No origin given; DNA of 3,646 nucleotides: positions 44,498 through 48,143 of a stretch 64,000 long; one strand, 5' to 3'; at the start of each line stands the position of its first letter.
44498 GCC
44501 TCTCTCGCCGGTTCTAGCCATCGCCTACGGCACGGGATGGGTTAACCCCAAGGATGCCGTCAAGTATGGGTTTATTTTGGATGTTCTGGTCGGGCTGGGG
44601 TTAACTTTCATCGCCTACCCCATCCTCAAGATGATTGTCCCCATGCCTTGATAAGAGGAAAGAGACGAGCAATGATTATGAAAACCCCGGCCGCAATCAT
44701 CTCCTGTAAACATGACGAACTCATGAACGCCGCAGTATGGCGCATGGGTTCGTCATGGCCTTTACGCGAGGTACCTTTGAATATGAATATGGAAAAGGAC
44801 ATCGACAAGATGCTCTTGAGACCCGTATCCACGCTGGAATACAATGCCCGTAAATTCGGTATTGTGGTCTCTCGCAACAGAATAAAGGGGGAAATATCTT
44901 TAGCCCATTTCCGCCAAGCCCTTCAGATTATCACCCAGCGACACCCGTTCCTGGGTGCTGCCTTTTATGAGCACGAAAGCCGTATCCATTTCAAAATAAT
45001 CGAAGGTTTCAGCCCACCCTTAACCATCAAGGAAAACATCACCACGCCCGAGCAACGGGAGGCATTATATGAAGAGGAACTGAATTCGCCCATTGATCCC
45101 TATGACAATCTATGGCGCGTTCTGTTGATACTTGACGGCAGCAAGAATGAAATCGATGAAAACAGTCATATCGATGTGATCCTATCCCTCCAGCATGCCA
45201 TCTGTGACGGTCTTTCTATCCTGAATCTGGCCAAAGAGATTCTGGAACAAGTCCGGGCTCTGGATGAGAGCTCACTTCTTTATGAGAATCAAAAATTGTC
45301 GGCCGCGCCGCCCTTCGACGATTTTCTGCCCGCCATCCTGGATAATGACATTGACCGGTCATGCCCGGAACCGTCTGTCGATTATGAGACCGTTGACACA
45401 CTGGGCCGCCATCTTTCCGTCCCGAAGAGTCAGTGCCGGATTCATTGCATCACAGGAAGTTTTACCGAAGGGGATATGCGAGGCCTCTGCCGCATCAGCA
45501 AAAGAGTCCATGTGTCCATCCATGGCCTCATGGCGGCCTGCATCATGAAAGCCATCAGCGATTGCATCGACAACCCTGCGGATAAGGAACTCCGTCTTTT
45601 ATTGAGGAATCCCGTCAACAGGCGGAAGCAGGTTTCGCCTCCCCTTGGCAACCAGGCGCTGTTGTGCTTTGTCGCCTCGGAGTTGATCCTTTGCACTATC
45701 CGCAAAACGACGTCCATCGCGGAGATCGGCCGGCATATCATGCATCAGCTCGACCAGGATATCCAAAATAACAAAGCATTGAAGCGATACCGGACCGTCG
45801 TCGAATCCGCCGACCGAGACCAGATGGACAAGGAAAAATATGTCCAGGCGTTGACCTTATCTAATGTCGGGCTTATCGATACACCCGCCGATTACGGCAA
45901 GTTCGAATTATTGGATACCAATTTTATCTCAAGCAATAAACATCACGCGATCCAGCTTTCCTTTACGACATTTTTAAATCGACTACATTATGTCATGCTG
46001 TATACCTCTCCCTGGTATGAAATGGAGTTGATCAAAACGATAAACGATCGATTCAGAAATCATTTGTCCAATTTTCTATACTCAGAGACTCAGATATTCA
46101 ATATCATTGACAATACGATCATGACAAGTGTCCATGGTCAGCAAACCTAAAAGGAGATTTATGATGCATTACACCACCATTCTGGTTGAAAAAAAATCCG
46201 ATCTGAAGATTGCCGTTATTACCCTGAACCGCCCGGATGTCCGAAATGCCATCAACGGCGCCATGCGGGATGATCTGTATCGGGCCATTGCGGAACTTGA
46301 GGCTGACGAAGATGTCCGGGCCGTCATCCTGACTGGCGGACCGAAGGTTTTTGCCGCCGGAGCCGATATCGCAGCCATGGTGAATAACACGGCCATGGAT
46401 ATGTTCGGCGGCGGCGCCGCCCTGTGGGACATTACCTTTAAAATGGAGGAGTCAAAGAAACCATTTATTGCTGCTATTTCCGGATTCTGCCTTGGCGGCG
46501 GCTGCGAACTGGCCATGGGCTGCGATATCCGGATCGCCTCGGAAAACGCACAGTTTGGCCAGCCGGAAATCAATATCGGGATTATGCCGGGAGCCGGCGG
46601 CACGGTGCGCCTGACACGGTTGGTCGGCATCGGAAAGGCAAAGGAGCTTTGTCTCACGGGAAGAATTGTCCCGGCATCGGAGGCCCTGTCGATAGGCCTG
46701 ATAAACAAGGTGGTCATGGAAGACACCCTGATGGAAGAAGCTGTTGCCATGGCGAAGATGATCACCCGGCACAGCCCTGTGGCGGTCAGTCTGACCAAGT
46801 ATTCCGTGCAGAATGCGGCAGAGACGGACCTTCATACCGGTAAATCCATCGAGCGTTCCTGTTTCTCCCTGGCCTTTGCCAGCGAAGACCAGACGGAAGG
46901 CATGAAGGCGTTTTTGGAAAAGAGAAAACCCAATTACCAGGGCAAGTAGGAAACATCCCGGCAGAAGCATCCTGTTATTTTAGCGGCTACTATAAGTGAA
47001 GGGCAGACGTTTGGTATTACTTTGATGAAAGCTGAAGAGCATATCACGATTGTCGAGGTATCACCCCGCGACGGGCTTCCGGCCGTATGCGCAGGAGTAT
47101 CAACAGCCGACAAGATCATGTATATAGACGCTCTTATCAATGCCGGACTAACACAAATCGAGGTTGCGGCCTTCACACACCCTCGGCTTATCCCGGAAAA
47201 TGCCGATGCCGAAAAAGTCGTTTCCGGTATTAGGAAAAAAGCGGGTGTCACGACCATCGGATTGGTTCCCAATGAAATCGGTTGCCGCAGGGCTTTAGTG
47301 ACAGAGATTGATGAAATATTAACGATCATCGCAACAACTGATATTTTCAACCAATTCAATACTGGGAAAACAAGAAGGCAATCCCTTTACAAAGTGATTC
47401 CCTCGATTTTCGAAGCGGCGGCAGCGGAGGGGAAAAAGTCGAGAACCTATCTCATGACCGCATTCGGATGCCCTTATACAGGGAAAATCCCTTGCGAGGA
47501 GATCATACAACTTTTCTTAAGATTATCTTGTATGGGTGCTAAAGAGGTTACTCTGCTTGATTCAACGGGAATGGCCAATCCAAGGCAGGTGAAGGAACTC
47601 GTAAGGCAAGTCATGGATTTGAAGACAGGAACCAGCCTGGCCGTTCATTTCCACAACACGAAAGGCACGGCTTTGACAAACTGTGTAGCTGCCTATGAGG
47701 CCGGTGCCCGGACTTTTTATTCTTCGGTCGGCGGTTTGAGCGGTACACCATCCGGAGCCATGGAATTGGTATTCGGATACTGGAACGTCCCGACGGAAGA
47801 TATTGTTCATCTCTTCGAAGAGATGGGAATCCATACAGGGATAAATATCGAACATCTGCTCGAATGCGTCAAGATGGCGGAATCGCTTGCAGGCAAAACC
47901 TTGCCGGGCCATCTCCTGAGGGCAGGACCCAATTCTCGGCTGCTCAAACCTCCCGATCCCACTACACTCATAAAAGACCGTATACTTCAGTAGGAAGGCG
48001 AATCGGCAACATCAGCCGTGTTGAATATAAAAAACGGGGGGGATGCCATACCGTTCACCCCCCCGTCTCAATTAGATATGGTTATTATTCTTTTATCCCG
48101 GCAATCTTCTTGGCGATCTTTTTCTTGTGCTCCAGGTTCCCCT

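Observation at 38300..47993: Unusual plus-strand cluster: two HMGL-like lyases, two SLC13/ArsB-type anion permeases, a CoA-transferase, a condensation-like acyltransferase and a crotonase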

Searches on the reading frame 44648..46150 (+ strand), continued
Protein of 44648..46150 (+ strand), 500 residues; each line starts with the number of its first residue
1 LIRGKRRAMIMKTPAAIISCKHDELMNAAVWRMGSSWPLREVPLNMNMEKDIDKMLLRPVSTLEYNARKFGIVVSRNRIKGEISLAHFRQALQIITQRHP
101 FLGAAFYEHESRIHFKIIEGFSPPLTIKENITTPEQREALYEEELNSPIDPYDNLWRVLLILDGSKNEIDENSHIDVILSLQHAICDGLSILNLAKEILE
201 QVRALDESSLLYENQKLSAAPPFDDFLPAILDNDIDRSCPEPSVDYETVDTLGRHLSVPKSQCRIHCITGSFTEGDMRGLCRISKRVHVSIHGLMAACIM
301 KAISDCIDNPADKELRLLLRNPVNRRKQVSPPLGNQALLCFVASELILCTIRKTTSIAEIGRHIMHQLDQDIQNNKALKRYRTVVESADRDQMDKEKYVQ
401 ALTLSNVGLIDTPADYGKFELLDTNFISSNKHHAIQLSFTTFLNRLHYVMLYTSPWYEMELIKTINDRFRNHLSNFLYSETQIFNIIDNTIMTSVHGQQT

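Call 76: search_dna_similar(query=window:44789-46147:+, collection=plasmids, mode=protein, max_evalue=0.001, max_rows=10)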
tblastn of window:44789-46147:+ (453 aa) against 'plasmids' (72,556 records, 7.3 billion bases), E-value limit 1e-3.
Records with a match: 9; places in all: 10; records where one place covers at least 80% of the query: 1.
Best place of each record, by identity: <60% 9.
By first word of the organism name: Streptomyces 6; Nostoc 2; Calothrix 1.
By predicted mobility (MOB-suite, as given by PLSDB): non-mobilizable 4; mobilizable 4; conjugative 1.
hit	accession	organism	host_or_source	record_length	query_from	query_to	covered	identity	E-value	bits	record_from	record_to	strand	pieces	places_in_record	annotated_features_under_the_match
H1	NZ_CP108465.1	Streptomyces sp. NBC_01260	-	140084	31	382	78%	23.1%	3e-4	51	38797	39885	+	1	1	condensation domain-containing protein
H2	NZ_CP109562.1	Streptomyces sp. NBC_01383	-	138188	31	382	78%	23.1%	7e-4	50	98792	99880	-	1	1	condensation domain-containing protein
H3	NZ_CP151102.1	Nostoc sp. UHCC 0302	isolated culture,lake sediment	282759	5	374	82%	20.8%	2e-4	52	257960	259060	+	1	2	condensation domain-containing protein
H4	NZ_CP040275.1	Nostoc sp. C052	Blasia pusilla,pure culture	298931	31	374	76%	21.1%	5e-6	57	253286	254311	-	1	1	condensation domain-containing protein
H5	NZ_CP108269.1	Streptomyces sp. NBC_00046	-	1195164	10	174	36%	28.7%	9e-5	53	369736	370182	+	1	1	record has no annotation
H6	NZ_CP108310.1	Streptomyces sp. NBC_00012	-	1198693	10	174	36%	28.7%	1e-4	52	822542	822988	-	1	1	record has no annotation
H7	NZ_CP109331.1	Streptomyces sp. NBC_01590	-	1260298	10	174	36%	28.7%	1e-4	52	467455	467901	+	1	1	record has no annotation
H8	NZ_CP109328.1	Streptomyces sp. NBC_01591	-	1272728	10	174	36%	28.1%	6e-4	50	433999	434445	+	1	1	none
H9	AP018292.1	Calothrix sp. NIES-4105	-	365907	26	181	34%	28.0%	7e-4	50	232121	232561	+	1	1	hypothetical protein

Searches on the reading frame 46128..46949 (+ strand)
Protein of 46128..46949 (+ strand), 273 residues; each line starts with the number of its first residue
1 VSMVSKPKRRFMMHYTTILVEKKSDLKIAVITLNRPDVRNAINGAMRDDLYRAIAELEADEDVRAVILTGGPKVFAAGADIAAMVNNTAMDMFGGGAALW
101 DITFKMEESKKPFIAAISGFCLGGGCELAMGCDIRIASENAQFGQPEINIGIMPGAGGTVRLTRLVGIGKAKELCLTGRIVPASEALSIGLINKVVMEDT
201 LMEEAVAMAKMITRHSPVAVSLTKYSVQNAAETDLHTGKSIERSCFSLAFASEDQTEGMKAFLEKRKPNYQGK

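Call 3: search_protein_families(library=pfam, proteins=[window:46128-46949:+])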
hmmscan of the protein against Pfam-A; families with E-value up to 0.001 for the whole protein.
window:46128-46949:+ (273 aa): 2 families
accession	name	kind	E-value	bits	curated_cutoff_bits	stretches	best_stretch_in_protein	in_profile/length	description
PF00378.25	ECH_1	-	3e-73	246.7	27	1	27-272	5-250/251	Enoyl-CoA hydratase/isomerase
PF16113.10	ECH_2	-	2.5e-40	139.5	27.2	1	29-202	2-178/335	Enoyl-CoA hydratase/isomerase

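Call 4: search_protein_families(library=ncbifam, proteins=[window:46128-46949:+])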
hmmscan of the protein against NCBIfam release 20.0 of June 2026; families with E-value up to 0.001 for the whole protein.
window:46128-46949:+ (273 aa): 73 families (the best 25 are shown)
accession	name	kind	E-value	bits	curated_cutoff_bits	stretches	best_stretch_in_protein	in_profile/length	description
NF004475.0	PRK05809.1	subfamily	5.1e-87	291.6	394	1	13-273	1-260/260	short-chain-enoyl-CoA hydratase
NF004517.0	PRK05862.1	equivalog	3.7e-85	285.5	396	1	13-271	1-255/257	enoyl-CoA hydratase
NF006007.0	PRK08138.1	subfamily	7.1e-85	284.5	355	1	16-273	6-261/261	enoyl-CoA hydratase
NF051848.1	EnCoAHydtEchA19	equivalog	5.8e-80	268.5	400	1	18-273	2-258/258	enoyl-CoA hydratase EchA19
NF007239.0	PRK09674.1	equivalog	2.1e-76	256.8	371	1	24-273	10-257/257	2,3-dehydroadipyl-CoA hydratase PaaF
NF005802.0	PRK07657.1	equivalog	2.5e-71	240.2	363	1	18-273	5-260/260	enoyl-CoA hydratase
NF005803.0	PRK07658.1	equivalog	1.5e-68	231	313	1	24-273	8-257/257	enoyl-CoA hydratase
NF006100.0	PRK08252.1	subfamily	2.2e-62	211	282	1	18-273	5-254/254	crotonase/enoyl-CoA hydratase family protein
NF004634.0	PRK05980.1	equivalog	7.8e-62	209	375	1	19-272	4-262/263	crotonase/enoyl-CoA hydratase family protein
NF004840.0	PRK06190.1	equivalog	7e-61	206.1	253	1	18-247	5-233/260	enoyl-CoA hydratase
NF006566.0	PRK09076.1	subfamily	2.1e-59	201.2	286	1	19-271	6-258/260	enoyl-CoA hydratase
NF006699.0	PRK09245.1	subfamily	2.8e-59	200.5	354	1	20-272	5-265/266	crotonase/enoyl-CoA hydratase family protein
NF005864.0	PRK07799.1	equivalog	8.4e-59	198.9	316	1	16-272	8-265/266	crotonase/enoyl-CoA hydratase family protein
NF006109.0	PRK08260.1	subfamily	6.1e-57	193.1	320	2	102-272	105-277/296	enoyl-CoA hydratase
NF004796.0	PRK06144.1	subfamily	7.4e-56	189.5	272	1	21-273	11-262/262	enoyl-CoA hydratase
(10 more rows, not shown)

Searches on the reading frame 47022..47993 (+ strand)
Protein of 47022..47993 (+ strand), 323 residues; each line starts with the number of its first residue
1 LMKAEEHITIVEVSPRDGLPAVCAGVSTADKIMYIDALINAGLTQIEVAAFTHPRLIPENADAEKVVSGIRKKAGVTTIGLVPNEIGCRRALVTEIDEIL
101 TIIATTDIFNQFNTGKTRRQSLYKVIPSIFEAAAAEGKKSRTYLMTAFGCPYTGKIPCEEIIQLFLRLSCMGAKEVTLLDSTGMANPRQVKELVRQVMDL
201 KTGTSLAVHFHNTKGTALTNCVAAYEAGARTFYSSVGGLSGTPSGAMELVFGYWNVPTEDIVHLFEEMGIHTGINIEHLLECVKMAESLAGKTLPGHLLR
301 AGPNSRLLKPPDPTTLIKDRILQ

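Call 3: search_protein_families(library=pfam, proteins=[window:47022-47993:+])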
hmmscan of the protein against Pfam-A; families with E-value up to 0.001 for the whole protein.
window:47022-47993:+ (323 aa): 1 family
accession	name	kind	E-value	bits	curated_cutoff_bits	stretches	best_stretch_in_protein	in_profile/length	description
PF00682.25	HMGL-like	-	5.2e-35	121.5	29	1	8-282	2-256/260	HMGL-like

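Call 4: search_protein_families(library=ncbifam, proteins=[window:47022-47993:+])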
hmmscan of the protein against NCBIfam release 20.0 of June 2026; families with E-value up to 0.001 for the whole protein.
window:47022-47993:+ (323 aa): 25 families
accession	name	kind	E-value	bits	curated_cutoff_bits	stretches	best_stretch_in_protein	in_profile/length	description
NF004283.0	PRK05692.1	subfamily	1.6e-75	254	246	1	2-301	1-295/300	hydroxymethylglutaryl-CoA lyase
TIGR02090.1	LEU1_arch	subfamily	5.8e-21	75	484.75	1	9-293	2-265/363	isopropylmalate/citramalate/homocitrate synthases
TIGR02146.1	LysS_fung_arch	equivalog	1.1e-17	64.3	413.55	1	24-246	15-225/344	homocitrate synthase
NF006049.0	PRK08195.1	subfamily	2.6e-16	59.6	229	1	155-283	144-263/344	4-hyroxy-2-oxovalerate/4-hydroxy-2-oxopentanoic acid aldolase,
NF002085.0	PRK00915.1-2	subfamily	5.9e-16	58.3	517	1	2-295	8-280/504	2-isopropylmalate synthase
NF041069.1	IPMS_Sufob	equivalog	1.8e-14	53.8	600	1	10-295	3-269/371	isopropylmalate synthase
TIGR03217.1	4OH_2_O_val_ald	equivalog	1.5e-13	50.7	286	1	155-282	139-257/334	4-hydroxy-2-oxovalerate aldolase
NF002084.0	PRK00915.1-1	equivalog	1.4e-11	43.6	748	1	6-290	3-277/523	2-isopropylmalate synthase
TIGR02660.1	nifV_homocitr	equivalog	6.2e-11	42.2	462.9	1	8-295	2-268/365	homocitrate synthase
NF006761.0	PRK09282.1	domain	2.2e-10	39.7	402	1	159-292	154-276/591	pyruvate carboxylase subunit B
NF002086.0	PRK00915.1-3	equivalog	5.7e-10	38.3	532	1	3-291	2-280/516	2-isopropylmalate synthase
TIGR01108.1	oadA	equivalog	5.6e-09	35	756.5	1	159-284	149-263/582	sodium-extruding oxaloacetate decarboxylase subunit alpha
TIGR00973.1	leuA_bact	equivalog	1.1e-08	34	598.7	1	8-241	2-231/494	2-isopropylmalate synthase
TIGR00977.1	citramal_synth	equivalog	1.6e-08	33.3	450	1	171-240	166-235/526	citramalate synthase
NF002087.0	PRK00915.1-4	equivalog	4.5e-08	32.1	729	1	96-241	95-236/516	2-isopropylmalate synthase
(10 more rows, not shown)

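Call 42: find_homologous_proteins(query=window:47025-47990:+, max_evalue=1e-40)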
Query window:47025-47990:+ (322 aa): 3127 proteins with E <= 1e-40 among 7758 candidates; the best 120 are listed.
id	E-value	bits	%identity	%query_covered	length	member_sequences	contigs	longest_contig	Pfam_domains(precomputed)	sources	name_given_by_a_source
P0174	5.0e-211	717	100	100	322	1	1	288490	PF00682.26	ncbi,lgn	-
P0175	2.3e-154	531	73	98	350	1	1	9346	PF00682.26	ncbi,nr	ncbi:MAG: hydroxymethylglutaryl-CoA lyase [Syntrophales bacterium]|nr:hydroxymethylglutaryl-CoA lyas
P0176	1.8e-145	502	68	98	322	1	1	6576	PF00682.26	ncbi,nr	ncbi:MAG: hypothetical protein PHN75_06515 [Syntrophales bacterium]|nr:hypothetical protein [Syntrop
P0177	5.4e-145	501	67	99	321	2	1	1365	PF00682.26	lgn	-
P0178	3.8e-144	498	66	100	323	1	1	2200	PF00682.26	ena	-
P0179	1.2e-143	496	67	100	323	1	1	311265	PF00682.26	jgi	-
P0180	9.2e-143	493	65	100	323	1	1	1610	PF00682.26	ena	-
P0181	2.4e-142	492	68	96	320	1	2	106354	PF00682.26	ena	-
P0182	4.4e-141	488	65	100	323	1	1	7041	PF00682.26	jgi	jgi:hydroxymethylglutaryl-CoA lyase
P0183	6.9e-141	487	65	99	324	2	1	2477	PF00682.26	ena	-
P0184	7.6e-141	487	66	100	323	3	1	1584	PF00682.26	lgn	-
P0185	2.9e-140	485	66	96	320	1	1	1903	PF00682.26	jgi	jgi:hydroxymethylglutaryl-CoA lyase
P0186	5.3e-140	484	66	96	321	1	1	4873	PF00682.26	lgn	-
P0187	6.7e-137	474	65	96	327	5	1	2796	PF00682.26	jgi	jgi:hydroxymethylglutaryl-CoA lyase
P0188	3.0e-136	472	64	98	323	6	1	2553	PF00682.26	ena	-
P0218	1.2e-125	437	62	96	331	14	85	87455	PF00682.26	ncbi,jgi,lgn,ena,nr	ncbi:MAG: hydroxymethylglutaryl-CoA lyase [Smithellaceae bacterium]|jgi:hydroxymethylglutaryl-CoA ly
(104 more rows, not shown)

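Call 44: find_encoding_contigs(protein=P0179, flank=10000, max_places=2)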
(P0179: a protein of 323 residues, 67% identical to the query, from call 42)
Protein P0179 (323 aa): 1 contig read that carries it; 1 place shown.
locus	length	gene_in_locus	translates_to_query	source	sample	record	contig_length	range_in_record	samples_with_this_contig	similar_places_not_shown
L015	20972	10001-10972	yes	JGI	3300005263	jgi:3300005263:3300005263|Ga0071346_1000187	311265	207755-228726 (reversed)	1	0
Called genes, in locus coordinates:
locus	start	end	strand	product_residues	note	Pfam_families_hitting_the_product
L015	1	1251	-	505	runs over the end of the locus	PF00939:Na_sulph_symp, PF03600:CitMHS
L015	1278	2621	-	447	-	PF02550:AcetylCoA_hydro, PF13336:AcetylCoA_hyd_C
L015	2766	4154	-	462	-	PF00939:Na_sulph_symp, PF03600:CitMHS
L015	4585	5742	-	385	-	PF02771:Acyl-CoA_dh_N, PF02770:Acyl-CoA_dh_M, PF00441:Acyl-CoA_dh_1, PF08028:Acyl-CoA_dh_2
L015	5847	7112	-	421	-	PF00108:Thiolase_N, PF02803:Thiolase_C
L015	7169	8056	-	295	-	PF02737:3HCDH_N, PF00725:3HCDH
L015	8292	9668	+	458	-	PF00158:Sigma54_activat, PF14532:Sigma54_activ_2, PF07728:AAA_5 (faint), PF25601:AAA_lid_14, PF02954:HTH_8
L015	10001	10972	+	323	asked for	PF00682:HMGL-like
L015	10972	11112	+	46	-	-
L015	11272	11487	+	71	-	-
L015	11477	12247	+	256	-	PF03741:TerC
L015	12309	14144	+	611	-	PF02770:Acyl-CoA_dh_M, PF00441:Acyl-CoA_dh_1, PF22924:ACOX_C_alpha1 (faint), PF12806:Acyl-CoA_dh_C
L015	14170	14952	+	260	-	PF00378:ECH_1, PF16113:ECH_2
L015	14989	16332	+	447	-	PF02550:AcetylCoA_hydro, PF13336:AcetylCoA_hyd_C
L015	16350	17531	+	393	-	PF00108:Thiolase_N, PF00109:ketoacyl-synt (faint), PF02803:Thiolase_C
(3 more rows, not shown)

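Call 45: find_encoding_contigs(protein=P0175, flank=10000, max_places=2)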
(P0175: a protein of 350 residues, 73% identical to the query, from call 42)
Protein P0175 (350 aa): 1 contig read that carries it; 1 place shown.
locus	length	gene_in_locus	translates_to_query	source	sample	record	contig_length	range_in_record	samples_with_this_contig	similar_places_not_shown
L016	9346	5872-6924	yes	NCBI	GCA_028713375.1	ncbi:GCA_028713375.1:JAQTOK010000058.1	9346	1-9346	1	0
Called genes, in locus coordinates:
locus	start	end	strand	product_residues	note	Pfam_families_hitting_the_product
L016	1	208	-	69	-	PF02771:Acyl-CoA_dh_N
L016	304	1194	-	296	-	PF02737:3HCDH_N, PF00725:3HCDH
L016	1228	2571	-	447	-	PF02550:AcetylCoA_hydro, PF13336:AcetylCoA_hyd_C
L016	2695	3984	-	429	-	PF12832:MFS_1_like (faint), PF07690:MFS_1, PF00083:Sugar_tr, PF07690:MFS_1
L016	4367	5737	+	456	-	PF07724:AAA_2 (faint), PF00158:Sigma54_activat, PF14532:Sigma54_activ_2, PF25601:AAA_lid_14, PF02954:HTH_8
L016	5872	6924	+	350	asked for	PF00682:HMGL-like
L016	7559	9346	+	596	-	PF02770:Acyl-CoA_dh_M (weak), PF00441:Acyl-CoA_dh_1, PF22924:ACOX_C_alpha1 (weak), PF12806:Acyl-CoA_dh_C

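Call 50: find_encoding_contigs(protein=P0218, flank=7000, max_places=5)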
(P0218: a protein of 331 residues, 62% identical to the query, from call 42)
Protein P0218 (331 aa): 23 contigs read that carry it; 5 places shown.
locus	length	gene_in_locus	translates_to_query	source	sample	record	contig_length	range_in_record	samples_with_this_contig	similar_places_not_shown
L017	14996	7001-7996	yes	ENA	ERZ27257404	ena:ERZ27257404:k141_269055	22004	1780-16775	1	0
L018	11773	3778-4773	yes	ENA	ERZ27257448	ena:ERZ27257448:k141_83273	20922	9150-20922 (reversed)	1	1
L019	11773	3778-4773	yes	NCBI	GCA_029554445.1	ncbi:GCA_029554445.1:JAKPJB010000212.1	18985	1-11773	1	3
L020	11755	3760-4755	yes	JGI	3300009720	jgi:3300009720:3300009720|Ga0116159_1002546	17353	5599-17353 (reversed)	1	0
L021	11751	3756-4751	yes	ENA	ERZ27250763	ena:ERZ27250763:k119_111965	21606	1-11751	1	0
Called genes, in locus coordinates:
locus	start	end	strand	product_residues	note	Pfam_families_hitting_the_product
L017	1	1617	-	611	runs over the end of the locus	PF02770:Acyl-CoA_dh_M (weak), PF00441:Acyl-CoA_dh_1, PF22924:ACOX_C_alpha1 (faint), PF12806:Acyl-CoA_dh_C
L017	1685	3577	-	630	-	PF16177:ACAS_N, PF00501:AMP-binding, PF13193:AMP-binding_C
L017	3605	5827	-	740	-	PF00378:ECH_1, PF16113:ECH_2, PF02737:3HCDH_N, PF00725:3HCDH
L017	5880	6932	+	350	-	PF00158:Sigma54_activat, PF07724:AAA_2, PF14532:Sigma54_activ_2, PF07728:AAA_5 (weak), PF25601:AAA_lid_14, PF02954:HTH_8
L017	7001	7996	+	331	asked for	PF00682:HMGL-like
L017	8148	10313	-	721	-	PF11339:DUF3141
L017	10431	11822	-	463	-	PF00072:Response_reg, PF00989:PAS, PF13188:PAS_8 (weak), PF13426:PAS_9 (weak), PF08447:PAS_3, PF13487:HD_5, PF01966:HD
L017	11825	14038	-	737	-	PF13188:PAS_8 (faint), PF13426:PAS_9, PF00989:PAS (weak), PF08448:PAS_4, PF13426:PAS_9 (weak), PF13596:PAS_10 (weak), PF00512:HisKA, PF02518:HATPase_c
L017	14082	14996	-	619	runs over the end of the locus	PF07694:5TM-5TMR_LYT, PF00989:PAS (weak), PF13188:PAS_8 (weak), PF13426:PAS_9, PF08447:PAS_3, PF08448:PAS_4, PF13426:PAS_9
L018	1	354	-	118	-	?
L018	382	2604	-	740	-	PF00378:ECH_1, PF16113:ECH_2, PF02737:3HCDH_N, PF00725:3HCDH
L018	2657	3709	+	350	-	PF00158:Sigma54_activat, PF07724:AAA_2, PF14532:Sigma54_activ_2, PF07728:AAA_5 (weak), PF25601:AAA_lid_14, PF02954:HTH_8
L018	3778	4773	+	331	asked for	PF00682:HMGL-like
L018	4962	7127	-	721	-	PF11339:DUF3141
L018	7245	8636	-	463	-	PF00072:Response_reg, PF00989:PAS, PF13188:PAS_8 (weak), PF13426:PAS_9 (weak), PF08447:PAS_3, PF13487:HD_5, PF01966:HD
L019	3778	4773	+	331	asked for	PF00682:HMGL-like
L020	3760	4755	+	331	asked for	PF00682:HMGL-like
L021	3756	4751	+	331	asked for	PF00682:HMGL-like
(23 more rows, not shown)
